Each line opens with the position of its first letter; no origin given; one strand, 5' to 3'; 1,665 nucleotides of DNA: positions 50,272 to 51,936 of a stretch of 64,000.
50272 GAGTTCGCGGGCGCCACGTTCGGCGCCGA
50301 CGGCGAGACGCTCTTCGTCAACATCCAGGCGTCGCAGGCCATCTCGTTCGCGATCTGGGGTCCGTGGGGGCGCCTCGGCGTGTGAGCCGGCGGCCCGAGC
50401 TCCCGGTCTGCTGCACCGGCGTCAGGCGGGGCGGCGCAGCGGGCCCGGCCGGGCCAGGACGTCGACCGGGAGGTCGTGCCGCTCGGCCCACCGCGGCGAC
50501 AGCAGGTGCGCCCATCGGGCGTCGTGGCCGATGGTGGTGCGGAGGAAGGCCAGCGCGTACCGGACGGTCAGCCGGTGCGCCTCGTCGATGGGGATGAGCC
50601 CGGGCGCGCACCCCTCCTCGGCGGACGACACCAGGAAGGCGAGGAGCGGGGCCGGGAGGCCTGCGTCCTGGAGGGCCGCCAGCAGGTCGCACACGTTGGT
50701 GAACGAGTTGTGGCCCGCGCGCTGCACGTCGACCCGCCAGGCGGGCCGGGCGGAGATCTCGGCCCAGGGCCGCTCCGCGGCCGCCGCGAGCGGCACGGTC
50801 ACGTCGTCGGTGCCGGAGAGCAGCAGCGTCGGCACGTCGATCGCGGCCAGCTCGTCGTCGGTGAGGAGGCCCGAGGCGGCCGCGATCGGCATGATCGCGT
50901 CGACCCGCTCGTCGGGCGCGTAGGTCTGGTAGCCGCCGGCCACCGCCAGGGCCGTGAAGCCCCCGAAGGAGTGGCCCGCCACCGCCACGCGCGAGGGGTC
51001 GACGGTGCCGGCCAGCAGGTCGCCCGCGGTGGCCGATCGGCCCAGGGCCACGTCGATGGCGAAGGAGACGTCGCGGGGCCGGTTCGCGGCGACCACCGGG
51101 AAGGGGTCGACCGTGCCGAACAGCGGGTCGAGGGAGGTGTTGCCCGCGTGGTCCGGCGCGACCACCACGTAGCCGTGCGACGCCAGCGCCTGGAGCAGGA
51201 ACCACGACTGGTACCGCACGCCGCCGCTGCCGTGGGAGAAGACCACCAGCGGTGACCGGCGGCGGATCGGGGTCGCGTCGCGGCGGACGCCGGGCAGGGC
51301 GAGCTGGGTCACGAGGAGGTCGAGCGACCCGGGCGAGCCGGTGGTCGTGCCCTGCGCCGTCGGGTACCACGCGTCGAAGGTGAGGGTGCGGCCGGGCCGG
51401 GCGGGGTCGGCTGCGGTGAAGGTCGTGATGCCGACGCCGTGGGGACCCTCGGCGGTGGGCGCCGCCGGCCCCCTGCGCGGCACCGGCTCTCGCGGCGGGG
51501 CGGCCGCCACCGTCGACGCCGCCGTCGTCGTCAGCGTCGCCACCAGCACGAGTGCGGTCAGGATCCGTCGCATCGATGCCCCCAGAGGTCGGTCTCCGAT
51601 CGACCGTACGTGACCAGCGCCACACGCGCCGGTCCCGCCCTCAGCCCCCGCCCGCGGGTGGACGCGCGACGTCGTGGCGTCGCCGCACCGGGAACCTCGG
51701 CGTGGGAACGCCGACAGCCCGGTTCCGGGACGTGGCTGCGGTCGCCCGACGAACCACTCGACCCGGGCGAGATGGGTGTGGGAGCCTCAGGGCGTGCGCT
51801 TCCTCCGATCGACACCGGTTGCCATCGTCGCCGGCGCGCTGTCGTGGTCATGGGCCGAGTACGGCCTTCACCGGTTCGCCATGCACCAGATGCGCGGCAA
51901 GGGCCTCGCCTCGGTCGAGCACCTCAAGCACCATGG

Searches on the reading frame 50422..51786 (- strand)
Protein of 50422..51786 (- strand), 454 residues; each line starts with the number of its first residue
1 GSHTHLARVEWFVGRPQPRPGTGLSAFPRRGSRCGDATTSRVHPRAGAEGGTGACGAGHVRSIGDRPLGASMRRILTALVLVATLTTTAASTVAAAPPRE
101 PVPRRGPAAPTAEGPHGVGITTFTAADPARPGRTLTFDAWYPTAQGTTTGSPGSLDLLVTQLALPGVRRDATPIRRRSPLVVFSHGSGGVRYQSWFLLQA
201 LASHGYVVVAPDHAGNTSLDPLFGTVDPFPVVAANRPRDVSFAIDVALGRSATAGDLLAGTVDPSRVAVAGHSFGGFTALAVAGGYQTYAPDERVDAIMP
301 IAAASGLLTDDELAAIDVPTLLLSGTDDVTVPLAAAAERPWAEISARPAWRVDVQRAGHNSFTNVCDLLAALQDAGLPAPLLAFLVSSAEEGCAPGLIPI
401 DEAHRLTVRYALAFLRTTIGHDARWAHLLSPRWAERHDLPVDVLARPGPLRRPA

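Call 46: search_protein_families(library=pfam, proteins=[window:50422-51786:-], max_evalue=0.001)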
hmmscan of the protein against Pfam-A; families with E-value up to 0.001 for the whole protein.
window:50422-51786:- (454 aa): 6 families
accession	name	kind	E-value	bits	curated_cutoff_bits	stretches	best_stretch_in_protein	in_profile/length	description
PF03403.19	PAF-AH_p_II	-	1.3e-12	47.4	20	1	156-216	78-138/372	Platelet-activating factor acetylhydrolase, isoform II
PF00561.26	Abhydrolase_1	-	1.3e-09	38.5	25.8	1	179-303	1-102/245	alpha/beta hydrolase fold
PF12740.14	PETase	-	5.4e-08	33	28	1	199-362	75-214/263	PET hydrolase-like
PF07224.18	Chlorophyllase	-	1.9e-07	30.6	26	1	179-288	43-139/301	Chlorophyllase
PF12146.15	Hydrolase_4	-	7.1e-06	25.9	27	0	180-299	6-105/239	Serine aminopeptidase, S33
PF00326.27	Peptidase_S9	-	1.3e-05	25.3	22.6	0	260-284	59-83/213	Prolyl oligopeptidase family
